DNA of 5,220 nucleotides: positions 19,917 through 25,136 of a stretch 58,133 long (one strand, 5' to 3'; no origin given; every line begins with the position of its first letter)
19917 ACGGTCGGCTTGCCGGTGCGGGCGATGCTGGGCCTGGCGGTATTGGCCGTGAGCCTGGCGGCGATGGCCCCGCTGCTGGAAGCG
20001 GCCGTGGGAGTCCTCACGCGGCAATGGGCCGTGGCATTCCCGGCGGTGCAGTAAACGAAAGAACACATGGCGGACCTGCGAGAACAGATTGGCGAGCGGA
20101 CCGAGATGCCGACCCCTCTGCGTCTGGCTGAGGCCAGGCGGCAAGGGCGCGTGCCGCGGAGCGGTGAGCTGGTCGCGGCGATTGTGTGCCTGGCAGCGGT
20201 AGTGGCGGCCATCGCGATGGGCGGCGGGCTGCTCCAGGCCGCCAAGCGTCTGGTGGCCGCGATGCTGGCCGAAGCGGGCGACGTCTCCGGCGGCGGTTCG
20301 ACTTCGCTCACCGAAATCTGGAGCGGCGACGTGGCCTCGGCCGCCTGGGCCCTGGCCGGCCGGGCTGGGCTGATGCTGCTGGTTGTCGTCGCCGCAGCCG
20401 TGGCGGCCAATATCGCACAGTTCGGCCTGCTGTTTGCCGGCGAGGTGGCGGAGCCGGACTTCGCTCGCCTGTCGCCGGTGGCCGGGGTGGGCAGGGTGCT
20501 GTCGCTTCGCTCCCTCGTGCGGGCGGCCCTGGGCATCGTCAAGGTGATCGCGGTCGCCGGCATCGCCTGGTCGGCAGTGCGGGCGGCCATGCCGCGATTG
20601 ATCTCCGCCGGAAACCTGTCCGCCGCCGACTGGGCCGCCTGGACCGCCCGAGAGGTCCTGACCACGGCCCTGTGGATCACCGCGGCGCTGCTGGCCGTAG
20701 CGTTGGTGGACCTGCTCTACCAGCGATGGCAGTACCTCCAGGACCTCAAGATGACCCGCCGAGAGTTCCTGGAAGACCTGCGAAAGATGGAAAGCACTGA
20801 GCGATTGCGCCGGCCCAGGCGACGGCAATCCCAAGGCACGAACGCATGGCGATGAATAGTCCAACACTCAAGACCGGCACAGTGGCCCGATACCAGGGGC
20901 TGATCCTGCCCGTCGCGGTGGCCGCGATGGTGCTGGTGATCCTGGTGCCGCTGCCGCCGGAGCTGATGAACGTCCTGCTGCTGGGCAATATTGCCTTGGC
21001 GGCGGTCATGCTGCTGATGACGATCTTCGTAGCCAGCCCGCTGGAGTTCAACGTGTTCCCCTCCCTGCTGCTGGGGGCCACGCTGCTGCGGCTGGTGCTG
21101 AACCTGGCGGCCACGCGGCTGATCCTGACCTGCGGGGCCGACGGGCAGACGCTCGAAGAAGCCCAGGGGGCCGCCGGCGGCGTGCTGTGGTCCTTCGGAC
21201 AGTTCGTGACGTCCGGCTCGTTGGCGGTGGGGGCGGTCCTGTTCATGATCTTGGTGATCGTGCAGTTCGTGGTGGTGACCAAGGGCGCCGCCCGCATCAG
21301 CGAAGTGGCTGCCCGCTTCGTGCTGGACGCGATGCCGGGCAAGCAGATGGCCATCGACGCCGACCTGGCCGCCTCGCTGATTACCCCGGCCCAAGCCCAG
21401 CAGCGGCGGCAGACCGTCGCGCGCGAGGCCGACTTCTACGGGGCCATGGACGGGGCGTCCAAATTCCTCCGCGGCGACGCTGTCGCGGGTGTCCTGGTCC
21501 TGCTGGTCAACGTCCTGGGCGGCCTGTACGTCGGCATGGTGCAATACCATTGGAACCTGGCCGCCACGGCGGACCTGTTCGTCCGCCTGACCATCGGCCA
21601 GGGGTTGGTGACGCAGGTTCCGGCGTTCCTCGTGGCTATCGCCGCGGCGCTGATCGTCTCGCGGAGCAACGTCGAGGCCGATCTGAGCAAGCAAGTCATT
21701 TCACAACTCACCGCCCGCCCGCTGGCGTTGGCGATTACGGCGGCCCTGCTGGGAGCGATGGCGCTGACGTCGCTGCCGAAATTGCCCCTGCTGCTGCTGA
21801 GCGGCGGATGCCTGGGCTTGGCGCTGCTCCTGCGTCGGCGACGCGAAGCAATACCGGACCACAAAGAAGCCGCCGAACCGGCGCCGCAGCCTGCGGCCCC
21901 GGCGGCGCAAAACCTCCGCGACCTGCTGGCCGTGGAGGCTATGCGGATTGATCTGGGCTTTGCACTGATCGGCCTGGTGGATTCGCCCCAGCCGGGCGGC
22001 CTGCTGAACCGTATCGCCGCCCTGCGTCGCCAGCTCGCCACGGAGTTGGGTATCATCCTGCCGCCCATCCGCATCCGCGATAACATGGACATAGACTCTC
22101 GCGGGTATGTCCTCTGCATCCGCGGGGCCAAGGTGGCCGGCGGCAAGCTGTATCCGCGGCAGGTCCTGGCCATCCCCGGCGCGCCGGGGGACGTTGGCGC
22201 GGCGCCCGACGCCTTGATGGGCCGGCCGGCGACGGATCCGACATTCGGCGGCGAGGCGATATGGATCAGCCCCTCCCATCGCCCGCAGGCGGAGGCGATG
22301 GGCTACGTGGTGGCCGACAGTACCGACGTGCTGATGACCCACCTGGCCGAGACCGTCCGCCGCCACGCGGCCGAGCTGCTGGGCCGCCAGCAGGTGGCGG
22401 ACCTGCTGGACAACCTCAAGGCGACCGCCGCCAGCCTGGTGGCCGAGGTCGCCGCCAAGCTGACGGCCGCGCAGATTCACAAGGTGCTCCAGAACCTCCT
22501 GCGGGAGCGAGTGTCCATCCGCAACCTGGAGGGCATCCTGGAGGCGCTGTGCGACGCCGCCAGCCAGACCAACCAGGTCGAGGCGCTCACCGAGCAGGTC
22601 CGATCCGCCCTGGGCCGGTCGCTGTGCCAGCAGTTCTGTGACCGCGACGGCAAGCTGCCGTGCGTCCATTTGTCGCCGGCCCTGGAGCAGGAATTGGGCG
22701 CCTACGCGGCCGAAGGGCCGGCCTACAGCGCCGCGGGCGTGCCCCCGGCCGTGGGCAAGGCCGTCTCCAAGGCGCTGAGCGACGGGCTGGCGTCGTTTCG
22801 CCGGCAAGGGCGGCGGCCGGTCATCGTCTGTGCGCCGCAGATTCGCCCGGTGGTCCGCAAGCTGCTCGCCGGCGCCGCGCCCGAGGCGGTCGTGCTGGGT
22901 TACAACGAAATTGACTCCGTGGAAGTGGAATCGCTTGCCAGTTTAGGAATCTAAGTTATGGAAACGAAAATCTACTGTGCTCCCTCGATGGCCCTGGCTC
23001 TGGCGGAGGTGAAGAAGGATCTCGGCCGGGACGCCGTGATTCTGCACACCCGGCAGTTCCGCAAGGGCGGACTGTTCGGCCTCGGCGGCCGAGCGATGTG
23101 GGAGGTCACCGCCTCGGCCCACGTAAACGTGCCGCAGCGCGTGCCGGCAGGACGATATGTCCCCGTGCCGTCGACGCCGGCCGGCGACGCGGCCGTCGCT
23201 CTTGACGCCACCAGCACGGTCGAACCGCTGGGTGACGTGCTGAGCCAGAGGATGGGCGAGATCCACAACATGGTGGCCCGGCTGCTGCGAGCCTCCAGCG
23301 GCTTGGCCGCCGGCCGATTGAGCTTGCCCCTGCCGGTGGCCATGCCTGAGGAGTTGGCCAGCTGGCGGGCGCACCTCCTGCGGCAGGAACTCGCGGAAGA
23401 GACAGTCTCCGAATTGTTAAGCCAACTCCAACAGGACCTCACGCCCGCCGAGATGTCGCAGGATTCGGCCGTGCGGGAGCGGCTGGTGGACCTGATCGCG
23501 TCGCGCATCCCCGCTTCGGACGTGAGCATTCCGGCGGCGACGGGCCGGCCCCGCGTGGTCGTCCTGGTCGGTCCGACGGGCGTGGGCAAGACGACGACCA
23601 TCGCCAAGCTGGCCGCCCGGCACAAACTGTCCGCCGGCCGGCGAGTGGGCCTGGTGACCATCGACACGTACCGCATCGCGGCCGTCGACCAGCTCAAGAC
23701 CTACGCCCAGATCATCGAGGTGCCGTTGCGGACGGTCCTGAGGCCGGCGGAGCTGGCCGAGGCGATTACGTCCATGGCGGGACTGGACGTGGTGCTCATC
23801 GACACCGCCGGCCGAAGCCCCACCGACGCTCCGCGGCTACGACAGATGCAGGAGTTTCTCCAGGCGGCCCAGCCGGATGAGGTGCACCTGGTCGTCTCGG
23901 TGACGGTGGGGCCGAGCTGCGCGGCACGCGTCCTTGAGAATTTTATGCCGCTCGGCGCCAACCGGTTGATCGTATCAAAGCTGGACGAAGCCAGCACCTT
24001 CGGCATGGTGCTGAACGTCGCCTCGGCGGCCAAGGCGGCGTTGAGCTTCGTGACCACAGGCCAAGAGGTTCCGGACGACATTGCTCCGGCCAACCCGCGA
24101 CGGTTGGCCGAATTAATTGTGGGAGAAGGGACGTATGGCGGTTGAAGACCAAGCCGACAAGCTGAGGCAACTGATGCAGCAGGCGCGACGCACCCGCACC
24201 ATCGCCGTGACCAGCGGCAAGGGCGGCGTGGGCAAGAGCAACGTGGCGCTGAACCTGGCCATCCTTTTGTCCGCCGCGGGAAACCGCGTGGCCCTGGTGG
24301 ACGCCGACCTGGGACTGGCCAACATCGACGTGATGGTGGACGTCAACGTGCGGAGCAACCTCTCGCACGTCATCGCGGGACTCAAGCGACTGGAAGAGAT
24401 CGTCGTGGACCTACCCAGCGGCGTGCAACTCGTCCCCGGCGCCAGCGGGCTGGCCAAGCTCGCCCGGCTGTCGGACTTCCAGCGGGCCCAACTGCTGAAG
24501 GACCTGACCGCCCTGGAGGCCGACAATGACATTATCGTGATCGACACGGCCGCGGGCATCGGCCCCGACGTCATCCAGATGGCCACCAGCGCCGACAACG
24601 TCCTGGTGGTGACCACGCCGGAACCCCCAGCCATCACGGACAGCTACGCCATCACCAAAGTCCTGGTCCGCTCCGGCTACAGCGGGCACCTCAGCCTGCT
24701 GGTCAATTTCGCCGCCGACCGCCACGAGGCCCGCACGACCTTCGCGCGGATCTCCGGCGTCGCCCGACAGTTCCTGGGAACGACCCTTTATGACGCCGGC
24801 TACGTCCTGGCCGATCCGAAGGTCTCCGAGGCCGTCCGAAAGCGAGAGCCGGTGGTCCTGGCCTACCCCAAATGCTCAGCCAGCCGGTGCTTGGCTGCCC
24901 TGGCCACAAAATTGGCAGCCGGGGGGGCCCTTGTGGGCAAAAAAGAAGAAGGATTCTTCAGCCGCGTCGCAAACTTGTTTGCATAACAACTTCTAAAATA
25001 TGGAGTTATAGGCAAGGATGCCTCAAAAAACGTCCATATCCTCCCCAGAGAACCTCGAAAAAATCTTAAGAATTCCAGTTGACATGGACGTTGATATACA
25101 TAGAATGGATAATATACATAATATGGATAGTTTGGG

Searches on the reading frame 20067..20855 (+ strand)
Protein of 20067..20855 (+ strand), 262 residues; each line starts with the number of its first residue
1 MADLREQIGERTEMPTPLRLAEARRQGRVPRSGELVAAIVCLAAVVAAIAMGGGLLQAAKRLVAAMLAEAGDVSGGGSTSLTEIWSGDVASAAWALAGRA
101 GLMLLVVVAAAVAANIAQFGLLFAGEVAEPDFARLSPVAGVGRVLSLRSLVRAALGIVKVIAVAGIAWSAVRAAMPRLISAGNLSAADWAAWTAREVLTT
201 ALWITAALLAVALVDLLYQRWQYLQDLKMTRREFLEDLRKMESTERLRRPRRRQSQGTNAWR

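Call 6: search_protein_families(library=pfam, proteins=[window:20067-20855:+], max_evalue=0.001)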
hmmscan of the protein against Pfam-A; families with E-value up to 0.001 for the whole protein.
window:20067-20855:+ (262 aa): 1 family
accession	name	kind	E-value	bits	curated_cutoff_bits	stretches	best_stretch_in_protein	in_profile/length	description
PF01312.24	Bac_export_2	-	4.5e-51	174.5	24.4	1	9-256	1-237/335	FlhB HrpN YscU SpaS Family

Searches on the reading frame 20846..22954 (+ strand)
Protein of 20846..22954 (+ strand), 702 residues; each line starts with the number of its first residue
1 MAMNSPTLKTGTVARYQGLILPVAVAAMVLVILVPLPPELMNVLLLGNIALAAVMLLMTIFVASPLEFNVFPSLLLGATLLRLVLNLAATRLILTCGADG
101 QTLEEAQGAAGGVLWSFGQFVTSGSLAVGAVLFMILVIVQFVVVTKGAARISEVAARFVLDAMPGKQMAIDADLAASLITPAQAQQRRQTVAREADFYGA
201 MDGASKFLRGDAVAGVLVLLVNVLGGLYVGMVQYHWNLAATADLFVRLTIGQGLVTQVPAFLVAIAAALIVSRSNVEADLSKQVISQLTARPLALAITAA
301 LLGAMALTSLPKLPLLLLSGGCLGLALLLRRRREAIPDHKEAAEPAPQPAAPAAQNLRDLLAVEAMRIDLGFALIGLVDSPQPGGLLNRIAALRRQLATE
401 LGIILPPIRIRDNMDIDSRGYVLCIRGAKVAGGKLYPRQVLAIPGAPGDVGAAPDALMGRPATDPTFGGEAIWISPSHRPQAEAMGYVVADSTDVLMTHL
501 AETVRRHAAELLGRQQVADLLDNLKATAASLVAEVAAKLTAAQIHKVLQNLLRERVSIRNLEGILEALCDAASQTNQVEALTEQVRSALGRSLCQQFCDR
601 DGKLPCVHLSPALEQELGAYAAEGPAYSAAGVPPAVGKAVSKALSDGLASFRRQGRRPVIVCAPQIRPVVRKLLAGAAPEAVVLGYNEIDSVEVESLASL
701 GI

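Call 6: search_protein_families(library=pfam, proteins=[window:20846-22954:+], max_evalue=0.001)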
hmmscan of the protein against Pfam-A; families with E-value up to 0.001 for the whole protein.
window:20846-22954:+ (702 aa): 1 family
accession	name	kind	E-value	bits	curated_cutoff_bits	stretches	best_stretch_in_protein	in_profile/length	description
PF00771.25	FHIPEP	-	3.6e-223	743.2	29.1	1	28-691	1-654/657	FHIPEP family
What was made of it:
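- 20846..26015 (+): flhA, flhF, flhG, and a sigma-70-family sigma-factor gene in the fliA position. Call 6.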

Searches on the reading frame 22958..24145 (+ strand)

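Call 6: search_protein_families(library=pfam, proteins=[window:22958-24145:+], max_evalue=0.001)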
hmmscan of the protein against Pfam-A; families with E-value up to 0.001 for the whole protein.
window:22958-24145:+ (395 aa): 10 families
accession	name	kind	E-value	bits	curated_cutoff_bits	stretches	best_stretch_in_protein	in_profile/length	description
PF00448.28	SRP54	-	1.4e-44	152.6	22.7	1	198-388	1-195/196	SRP54-type protein, GTPase domain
PF13191.12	AAA_16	-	6.9e-08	33.6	32.6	1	193-312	19-135/167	AAA ATPase domain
PF13401.12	AAA_22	-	2.3e-06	28.4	27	1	198-306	5-84/130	AAA domain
PF13604.12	AAA_30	-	3.7e-05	24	27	1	195-308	15-116/191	AAA domain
PF25199.1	nSTAND_NTPase5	-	4.3e-05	23.8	34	1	192-238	35-81/145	Novel STAND NTPase 5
PF13671.12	AAA_33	-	0.00019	22.2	27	1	200-310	1-98/143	AAA domain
PF02492.25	cobW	-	0.00022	21.3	20.7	0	200-346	2-157/180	CobW/HypB/UreG, nucleotide-binding domain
PF01926.29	MMR_HSR1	-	0.00035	21.1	21.9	1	201-314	2-84/113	50S ribosome-binding GTPase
PF03308.22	MeaB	-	0.00039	20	23.1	0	191-236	26-70/273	Methylmalonyl Co-A mutase-associated GTPase MeaB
PF13481.12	AAA_25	-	0.00078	19.6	27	0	176-221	11-56/195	AAA domain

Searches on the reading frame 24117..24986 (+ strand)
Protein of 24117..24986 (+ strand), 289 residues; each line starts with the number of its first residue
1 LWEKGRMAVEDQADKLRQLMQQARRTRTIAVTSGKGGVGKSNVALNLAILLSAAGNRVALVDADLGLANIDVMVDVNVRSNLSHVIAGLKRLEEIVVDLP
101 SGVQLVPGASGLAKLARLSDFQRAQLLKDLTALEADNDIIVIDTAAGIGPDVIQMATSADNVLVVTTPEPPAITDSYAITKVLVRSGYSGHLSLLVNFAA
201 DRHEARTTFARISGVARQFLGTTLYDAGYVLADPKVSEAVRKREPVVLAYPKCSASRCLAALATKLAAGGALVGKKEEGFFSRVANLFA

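Call 6: search_protein_families(library=pfam, proteins=[window:24117-24986:+], max_evalue=0.001)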
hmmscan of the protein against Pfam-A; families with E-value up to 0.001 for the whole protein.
window:24117-24986:+ (289 aa): 9 families
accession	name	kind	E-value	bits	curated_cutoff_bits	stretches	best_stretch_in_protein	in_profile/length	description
PF10609.15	ParA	-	3.6e-18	66.3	27.1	1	27-266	4-245/246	NUBPL iron-transfer P-loop NTPase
PF13614.12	AAA_31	-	3.1e-17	63.5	27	1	27-173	2-154/177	AAA domain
PF01656.29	CbiA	-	9.1e-14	51.9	25.4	1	29-102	1-68/125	CobQ/CobB/MinD/ParA nucleotide binding domain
PF09140.17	MipZ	-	1.1e-08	35.1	20.7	1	28-164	2-126/262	ATPase MipZ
PF06564.18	CBP_BcsQ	-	1.6e-06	28.3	21.3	1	29-263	4-230/234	Cellulose biosynthesis protein BcsQ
PF03308.22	MeaB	-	4.6e-06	26.3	23.1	1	13-64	19-70/273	Methylmalonyl Co-A mutase-associated GTPase MeaB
PF00142.24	Fer4_NifH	-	1.7e-05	24.9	25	1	29-195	3-177/271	4Fe-4S iron sulfur cluster binding proteins, NifH/frxC family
PF02374.21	ArsA_ATPase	-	9.9e-05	22.1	24.3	1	30-64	4-38/305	Anion-transporting ATPase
PF13479.12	AAA_24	-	0.00022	21.6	27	1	33-156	8-84/195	AAA domain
